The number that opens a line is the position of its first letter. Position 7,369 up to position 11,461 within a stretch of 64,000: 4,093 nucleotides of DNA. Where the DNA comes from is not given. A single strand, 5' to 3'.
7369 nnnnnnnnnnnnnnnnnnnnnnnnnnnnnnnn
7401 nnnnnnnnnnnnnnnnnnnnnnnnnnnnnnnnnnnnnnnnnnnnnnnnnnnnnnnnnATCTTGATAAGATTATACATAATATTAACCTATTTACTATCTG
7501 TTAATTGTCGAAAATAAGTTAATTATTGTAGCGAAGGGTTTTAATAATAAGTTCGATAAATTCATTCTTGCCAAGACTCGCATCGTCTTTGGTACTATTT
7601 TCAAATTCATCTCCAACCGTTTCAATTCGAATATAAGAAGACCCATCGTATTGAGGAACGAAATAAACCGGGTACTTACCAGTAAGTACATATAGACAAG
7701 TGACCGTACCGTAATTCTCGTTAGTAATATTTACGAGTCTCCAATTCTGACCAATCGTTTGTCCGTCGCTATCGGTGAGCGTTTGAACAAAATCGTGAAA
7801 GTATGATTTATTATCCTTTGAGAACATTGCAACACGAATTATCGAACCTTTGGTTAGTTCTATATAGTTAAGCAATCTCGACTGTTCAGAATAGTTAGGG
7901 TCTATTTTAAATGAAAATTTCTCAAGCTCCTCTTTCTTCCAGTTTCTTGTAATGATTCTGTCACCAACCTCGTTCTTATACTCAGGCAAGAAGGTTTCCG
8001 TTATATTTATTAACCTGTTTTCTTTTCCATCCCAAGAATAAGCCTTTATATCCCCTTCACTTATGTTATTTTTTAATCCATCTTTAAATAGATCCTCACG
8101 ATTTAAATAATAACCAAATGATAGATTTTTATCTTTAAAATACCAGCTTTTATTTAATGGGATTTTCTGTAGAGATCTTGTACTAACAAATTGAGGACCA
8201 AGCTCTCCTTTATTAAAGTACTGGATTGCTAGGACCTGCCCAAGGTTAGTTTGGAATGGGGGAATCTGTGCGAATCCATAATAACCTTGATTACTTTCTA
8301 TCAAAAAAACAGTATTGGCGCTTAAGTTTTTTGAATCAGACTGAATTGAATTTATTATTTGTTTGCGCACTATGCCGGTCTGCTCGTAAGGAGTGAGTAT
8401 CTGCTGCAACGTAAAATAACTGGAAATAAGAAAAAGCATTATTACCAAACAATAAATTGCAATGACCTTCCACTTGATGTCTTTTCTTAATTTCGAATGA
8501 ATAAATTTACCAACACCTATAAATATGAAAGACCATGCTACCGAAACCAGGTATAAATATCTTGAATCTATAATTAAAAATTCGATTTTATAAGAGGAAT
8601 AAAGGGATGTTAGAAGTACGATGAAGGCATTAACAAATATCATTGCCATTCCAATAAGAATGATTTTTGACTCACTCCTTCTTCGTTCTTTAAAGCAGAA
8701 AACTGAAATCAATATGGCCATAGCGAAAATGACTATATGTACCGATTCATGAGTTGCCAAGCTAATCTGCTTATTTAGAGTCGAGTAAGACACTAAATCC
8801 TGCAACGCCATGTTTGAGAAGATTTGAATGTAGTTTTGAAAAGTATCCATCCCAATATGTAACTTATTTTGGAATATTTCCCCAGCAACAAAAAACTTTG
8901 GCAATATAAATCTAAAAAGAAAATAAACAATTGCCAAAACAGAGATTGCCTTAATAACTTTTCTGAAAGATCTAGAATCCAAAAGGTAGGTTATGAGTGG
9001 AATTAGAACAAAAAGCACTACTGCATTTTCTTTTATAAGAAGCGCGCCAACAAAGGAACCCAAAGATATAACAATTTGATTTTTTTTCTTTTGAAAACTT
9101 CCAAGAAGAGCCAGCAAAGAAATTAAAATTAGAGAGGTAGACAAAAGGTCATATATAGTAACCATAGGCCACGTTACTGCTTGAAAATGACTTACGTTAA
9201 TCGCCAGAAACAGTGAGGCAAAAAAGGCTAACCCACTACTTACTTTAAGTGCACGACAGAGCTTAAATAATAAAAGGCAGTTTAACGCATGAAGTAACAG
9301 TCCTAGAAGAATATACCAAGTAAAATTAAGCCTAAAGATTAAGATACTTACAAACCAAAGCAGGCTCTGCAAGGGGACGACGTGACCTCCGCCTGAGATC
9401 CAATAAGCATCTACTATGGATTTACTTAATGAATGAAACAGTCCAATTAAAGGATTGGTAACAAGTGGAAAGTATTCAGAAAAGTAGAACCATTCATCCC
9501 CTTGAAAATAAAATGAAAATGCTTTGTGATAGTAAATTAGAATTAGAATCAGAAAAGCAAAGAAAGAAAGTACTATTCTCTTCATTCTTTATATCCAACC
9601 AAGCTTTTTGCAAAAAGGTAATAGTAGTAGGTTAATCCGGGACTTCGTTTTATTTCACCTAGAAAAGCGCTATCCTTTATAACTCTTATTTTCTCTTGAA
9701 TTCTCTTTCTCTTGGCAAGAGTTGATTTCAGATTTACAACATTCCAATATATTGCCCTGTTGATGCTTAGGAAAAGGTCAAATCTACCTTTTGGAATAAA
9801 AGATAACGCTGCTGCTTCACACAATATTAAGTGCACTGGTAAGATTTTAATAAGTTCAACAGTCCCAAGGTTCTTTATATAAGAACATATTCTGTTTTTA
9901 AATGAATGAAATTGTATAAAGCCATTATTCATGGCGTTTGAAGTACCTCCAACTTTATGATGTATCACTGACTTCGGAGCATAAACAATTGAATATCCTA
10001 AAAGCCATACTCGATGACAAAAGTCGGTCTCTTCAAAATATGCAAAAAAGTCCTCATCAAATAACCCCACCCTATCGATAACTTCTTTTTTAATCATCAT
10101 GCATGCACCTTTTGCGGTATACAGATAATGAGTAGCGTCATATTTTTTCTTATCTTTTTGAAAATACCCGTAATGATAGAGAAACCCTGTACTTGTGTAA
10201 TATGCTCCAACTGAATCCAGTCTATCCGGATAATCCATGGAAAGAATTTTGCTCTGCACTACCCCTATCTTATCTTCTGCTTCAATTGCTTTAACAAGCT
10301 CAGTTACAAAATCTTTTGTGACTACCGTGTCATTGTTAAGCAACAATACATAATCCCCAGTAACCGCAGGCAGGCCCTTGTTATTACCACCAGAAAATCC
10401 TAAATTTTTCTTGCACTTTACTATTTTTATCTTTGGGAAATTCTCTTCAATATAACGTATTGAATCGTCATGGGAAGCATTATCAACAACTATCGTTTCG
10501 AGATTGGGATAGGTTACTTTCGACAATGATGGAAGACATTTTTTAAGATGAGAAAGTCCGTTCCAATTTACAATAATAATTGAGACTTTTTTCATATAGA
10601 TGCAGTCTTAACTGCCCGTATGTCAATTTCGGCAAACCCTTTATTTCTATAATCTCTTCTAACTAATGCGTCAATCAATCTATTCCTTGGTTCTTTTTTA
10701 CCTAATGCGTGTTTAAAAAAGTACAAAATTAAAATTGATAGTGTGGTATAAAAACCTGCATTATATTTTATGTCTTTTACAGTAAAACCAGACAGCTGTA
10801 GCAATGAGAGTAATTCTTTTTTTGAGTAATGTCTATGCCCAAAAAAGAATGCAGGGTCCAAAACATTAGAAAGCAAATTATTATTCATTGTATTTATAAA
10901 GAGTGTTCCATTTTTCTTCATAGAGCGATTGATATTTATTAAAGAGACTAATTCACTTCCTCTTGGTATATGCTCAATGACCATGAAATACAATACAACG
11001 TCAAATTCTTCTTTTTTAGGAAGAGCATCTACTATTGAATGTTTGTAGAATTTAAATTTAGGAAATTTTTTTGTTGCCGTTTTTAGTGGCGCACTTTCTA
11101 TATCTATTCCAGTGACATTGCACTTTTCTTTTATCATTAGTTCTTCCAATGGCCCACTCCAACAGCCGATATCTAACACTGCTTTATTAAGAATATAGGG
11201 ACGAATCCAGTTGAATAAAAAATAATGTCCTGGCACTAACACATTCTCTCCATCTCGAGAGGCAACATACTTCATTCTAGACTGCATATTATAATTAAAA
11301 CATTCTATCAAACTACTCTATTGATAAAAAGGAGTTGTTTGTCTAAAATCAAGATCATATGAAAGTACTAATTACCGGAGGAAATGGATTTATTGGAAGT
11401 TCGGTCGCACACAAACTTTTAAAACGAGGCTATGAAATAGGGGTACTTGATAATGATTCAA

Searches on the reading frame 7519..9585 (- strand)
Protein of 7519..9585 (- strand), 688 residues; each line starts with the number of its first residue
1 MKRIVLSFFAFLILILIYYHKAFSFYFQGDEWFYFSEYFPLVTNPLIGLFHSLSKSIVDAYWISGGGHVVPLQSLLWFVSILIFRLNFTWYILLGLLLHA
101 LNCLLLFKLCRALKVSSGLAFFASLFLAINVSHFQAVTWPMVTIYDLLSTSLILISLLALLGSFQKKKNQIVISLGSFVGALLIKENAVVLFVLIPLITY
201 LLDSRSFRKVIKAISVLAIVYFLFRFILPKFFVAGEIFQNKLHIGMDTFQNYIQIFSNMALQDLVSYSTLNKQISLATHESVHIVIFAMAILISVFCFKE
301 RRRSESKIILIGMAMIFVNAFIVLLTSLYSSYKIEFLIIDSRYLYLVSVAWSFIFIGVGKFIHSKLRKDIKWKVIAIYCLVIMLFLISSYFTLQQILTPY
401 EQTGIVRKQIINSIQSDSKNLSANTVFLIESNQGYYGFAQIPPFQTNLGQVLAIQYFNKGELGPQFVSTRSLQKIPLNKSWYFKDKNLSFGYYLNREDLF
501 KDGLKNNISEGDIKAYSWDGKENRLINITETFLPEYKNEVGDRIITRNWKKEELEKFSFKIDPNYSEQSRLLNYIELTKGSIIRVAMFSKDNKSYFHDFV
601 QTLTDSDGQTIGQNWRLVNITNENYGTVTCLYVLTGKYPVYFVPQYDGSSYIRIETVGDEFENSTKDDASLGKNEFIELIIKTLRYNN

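Call 4: search_protein_families(library=pfam, proteins=[window:7519-9585:-], max_evalue=0.1)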
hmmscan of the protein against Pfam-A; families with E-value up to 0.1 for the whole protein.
window:7519-9585:- (688 aa): 0 families

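Call 5: search_protein_families(library=ncbifam, proteins=[window:7519-9585:-], max_evalue=0.1)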
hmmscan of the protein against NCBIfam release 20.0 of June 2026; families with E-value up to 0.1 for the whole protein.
window:7519-9585:- (688 aa): 0 families

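Call 47: search_protein_families(library=pfam, proteins=[window:7519-9585:-], max_evalue=1)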
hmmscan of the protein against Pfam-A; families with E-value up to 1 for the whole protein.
window:7519-9585:- (688 aa): 0 families

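Call 58: search_solved_structures(query=window:7519-9585:-, max_evalue=10)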
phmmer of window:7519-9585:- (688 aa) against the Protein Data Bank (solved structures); distinct sequences matched with E-value up to 10: 0.

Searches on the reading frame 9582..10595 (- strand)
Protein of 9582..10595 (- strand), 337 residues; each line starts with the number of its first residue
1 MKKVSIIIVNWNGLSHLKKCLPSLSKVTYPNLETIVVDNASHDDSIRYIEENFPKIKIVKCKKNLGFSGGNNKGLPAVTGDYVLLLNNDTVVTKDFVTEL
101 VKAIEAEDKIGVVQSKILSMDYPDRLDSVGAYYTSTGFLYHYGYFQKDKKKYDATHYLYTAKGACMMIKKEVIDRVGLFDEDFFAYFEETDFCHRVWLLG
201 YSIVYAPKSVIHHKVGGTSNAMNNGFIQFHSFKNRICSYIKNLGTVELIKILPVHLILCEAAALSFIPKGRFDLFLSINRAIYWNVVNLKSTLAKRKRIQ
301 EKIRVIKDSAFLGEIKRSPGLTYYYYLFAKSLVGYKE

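Call 4: search_protein_families(library=pfam, proteins=[window:9582-10595:-], max_evalue=0.1)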
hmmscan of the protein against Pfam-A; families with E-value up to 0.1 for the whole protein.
window:9582-10595:- (337 aa): 6 families
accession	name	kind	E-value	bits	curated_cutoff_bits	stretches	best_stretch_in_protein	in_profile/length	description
PF00535.33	Glycos_transf_2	-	8e-26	91.4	23.3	1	5-174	1-165/168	Glycosyl transferase family 2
PF13641.12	Glyco_tranf_2_3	-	1.1e-20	75.1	27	1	4-214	3-212/230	Glycosyltransferase like family 2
PF13632.12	Glyco_trans_2_3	-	7.2e-14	52.5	27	1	82-229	1-129/198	Glycosyl transferase family group 2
PF10111.15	Glyco_tranf_2_2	-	3.6e-07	30.4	27.3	1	25-211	21-214/276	Glycosyltransferase like family 2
PF13506.12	Glyco_transf_21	-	8.7e-05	22.5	21.7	1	73-180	24-121/174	Glycosyl transferase family 21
PF13712.12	Glyco_tranf_2_5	-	0.0028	17.8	27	1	56-204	30-178/210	Glycosyltransferase like family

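Call 5: search_protein_families(library=ncbifam, proteins=[window:9582-10595:-], max_evalue=0.1)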
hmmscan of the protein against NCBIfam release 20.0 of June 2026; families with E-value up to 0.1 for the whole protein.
window:9582-10595:- (337 aa): 28 families (the best 25 are shown)
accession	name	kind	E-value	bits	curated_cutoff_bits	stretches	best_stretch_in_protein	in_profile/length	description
TIGR01556.1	rhamnosyltran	subfamily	1e-20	74.1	200.55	1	15-225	8-212/281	rhamnosyltransferase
TIGR03937.1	PgaC_IcaA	equivalog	7.2e-18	64.7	422.3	1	2-211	45-248/407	poly-beta-1,6-N-acetyl-D-glucosamine synthase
NF038299.1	EPS_HpsN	equivalog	9.5e-18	64.2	425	1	3-260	2-270/317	hormogonium polysaccharide biosynthesis glycosyltransferase HpsN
TIGR03965.1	mycofact_glyco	equivalog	1.2e-17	64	280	1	2-214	74-281/467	mycofactocin biosynthesis glycosyltransferase MftF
NF007482.0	PRK10073.1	equivalog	3.7e-15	55.8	423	1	2-114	6-119/334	glycosyltransferase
NF041875.1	EPS_EpsD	equivalog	2.7e-14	53.3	370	1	4-215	1-208/325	exopolysaccharide biosynthesis glycosyltransferase EpsD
TIGR04283.1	glyco_like_mftF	equivalog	8.4e-13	48.4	182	1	4-210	1-182/221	TIGR04283 family arsenosugar biosynthesis glycosyltransferase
NF041394.1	GtaseAglG_Halo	equivalog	2.7e-12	46.6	440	1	3-215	2-217/304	glucosyl-dolichyl phosphate glucuronosyltransferase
TIGR03111.1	glyc2_xrt_Gpos1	hypoth_equivalog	3.5e-12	45.8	363.95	1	3-194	50-246/439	TIGR03111 family XrtG-associated glycosyltransferase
NF053739.1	GlytfEpsEBac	equivalog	5.3e-10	38.7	450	1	3-121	2-124/265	glycosyltransferase EpsE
NF050050.1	ProtGlycPglI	equivalog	1.8e-09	37.4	500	1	1-105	1-109/306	GalNAc(5)-diNAcBac-PP-undecaprenol beta-1,3-glucosyltransferase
NF047683.1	TeichurnBiosyTuaG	equivalog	3.2e-09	36.8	400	1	3-99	7-106/252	teichuronic acid biosynthesis protein TuaG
NF038302.1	EPS_HpsE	equivalog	2.4e-08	33.3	300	1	4-215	3-224/307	hormogonium polysaccharide biosynthesis glycosyltransferase HpsE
NF050113.1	gal_furan_GlfT1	equivalog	1.2e-07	31.4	330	1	6-197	3-190/290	galactofuranosyltransferase GlfT1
TIGR04009.1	wcaE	equivalog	4e-07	29.6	369.2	1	4-110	6-113/248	colanic acid biosynthesis glycosyltransferase WcaE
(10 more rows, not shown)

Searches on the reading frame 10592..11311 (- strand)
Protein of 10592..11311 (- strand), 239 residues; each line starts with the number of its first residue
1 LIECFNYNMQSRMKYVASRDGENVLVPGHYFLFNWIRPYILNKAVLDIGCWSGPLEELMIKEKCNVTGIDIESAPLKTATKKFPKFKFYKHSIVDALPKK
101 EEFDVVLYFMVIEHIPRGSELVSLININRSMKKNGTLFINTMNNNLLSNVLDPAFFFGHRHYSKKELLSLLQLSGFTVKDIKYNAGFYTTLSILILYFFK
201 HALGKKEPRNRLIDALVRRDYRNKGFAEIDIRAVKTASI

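Call 4: search_protein_families(library=pfam, proteins=[window:10592-11311:-], max_evalue=0.1)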
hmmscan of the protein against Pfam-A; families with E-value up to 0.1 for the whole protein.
window:10592-11311:- (239 aa): 9 families
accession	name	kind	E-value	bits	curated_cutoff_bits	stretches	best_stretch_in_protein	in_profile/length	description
PF13489.12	Methyltransf_23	-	4.4e-15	56.2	27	1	42-178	23-161/164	Methyltransferase domain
PF13847.12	Methyltransf_31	-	3.1e-11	43.6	27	1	42-152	4-124/145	Methyltransferase domain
PF08241.18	Methyltransf_11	-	1.4e-10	42.1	21.2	1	46-139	1-95/95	Methyltransferase domain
PF13649.12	Methyltransf_25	-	3.9e-10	40.7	27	1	45-135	1-97/97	Methyltransferase domain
PF08242.18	Methyltransf_12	-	1.1e-09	39.3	30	1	46-137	1-98/98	Methyltransferase domain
PF08003.17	Methyltransf_9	-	2e-05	24.2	23.8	1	41-142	115-220/315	Protein of unknown function (DUF1698)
PF02353.26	CMAS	-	0.023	14.4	27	1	44-143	65-168/273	Mycolic acid cyclopropane synthetase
PF05175.20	MTS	-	0.03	14.4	23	1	32-107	23-103/170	Methyltransferase small domain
PF11968.14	Bmt2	-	0.069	13.4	20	1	43-177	54-177/221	25S rRNA (adenine(2142)-N(1))-methyltransferase, Bmt2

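Call 5: search_protein_families(library=ncbifam, proteins=[window:10592-11311:-], max_evalue=0.1)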
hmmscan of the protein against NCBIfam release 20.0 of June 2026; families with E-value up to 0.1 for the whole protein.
window:10592-11311:- (239 aa): 27 families (the best 25 are shown)
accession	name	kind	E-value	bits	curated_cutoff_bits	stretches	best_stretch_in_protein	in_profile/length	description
TIGR01983.1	UbiG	equivalog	4.5e-18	65.4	102.95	1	12-150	29-162/228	bifunctional 2-polyprenyl-6-hydroxyphenol methylase/3-demethylubiquinol 3-O-methyltransferase UbiG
NF043040.1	corrin_prot_MT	hypoth_equivalog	1.8e-11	43.9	180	1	42-140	42-148/216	corrinoid protein-associated methyltransferase CpaM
TIGR04290.1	meth_Rta_06860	hypoth_equivalog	6.3e-07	29.1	300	1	42-138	50-149/226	TIGR04290 family methyltransferase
NF011650.0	PRK15068.1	equivalog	7.5e-07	28.3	209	1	36-142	114-228/324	tRNA 5-methoxyuridine(34)/uridine 5-oxyacetic acid(34) synthase CmoB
NF045667.1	MTase_DVU1556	equivalog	7.6e-07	28.8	155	1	43-142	24-122/213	DVU_1556 family methyltransferase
NF002463.0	PRK01683.1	equivalog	1.8e-06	27.7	297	1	43-145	33-133/258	trans-aconitate 2-methyltransferase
TIGR02072.1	BioC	equivalog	1.5e-05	24.9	184.95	1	42-174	35-170/244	malonyl-ACP O-methyltransferase BioC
TIGR02021.1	BchM-ChlM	equivalog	2e-05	24.1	158.9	1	32-128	44-144/218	magnesium protoporphyrin IX methyltransferase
NF008686.0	PRK11705.1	equivalog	4.4e-05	22.7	400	1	44-153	170-279/383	cyclopropane fatty acyl phospholipid synthase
NF001244.0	PRK00216.1-5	equivalog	0.00011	21.6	216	1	42-144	49-158/236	bifunctional demethylmenaquinone methyltransferase/2-methoxy-6-polyprenyl-1,4-benzoquinol methylase UbiE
NF008300.0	PRK11088.1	equivalog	0.00015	21.3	303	1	42-166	86-206/272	23S rRNA (guanine(745)-N(1))-methyltransferase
NF041536.1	ArsM_DUF2284_UU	exception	0.00017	20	575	1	43-188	78-234/459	arsenite methyltransferase/DUF2284 domain selenoprotein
NF011529.0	PRK14968.1-3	equivalog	0.0002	20.8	162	1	42-108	35-104/198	putative methyltransferase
TIGR00452.1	TIGR00452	equivalog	0.00026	19.9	275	1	42-142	118-222/316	tRNA 5-methoxyuridine(34)/uridine 5-oxyacetic acid(34) synthase CmoB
TIGR01934.1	MenG_MenH_UbiE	subfamily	0.0023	17.3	158.35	1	42-139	40-141/223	ubiquinone/menaquinone biosynthesis methyltransferase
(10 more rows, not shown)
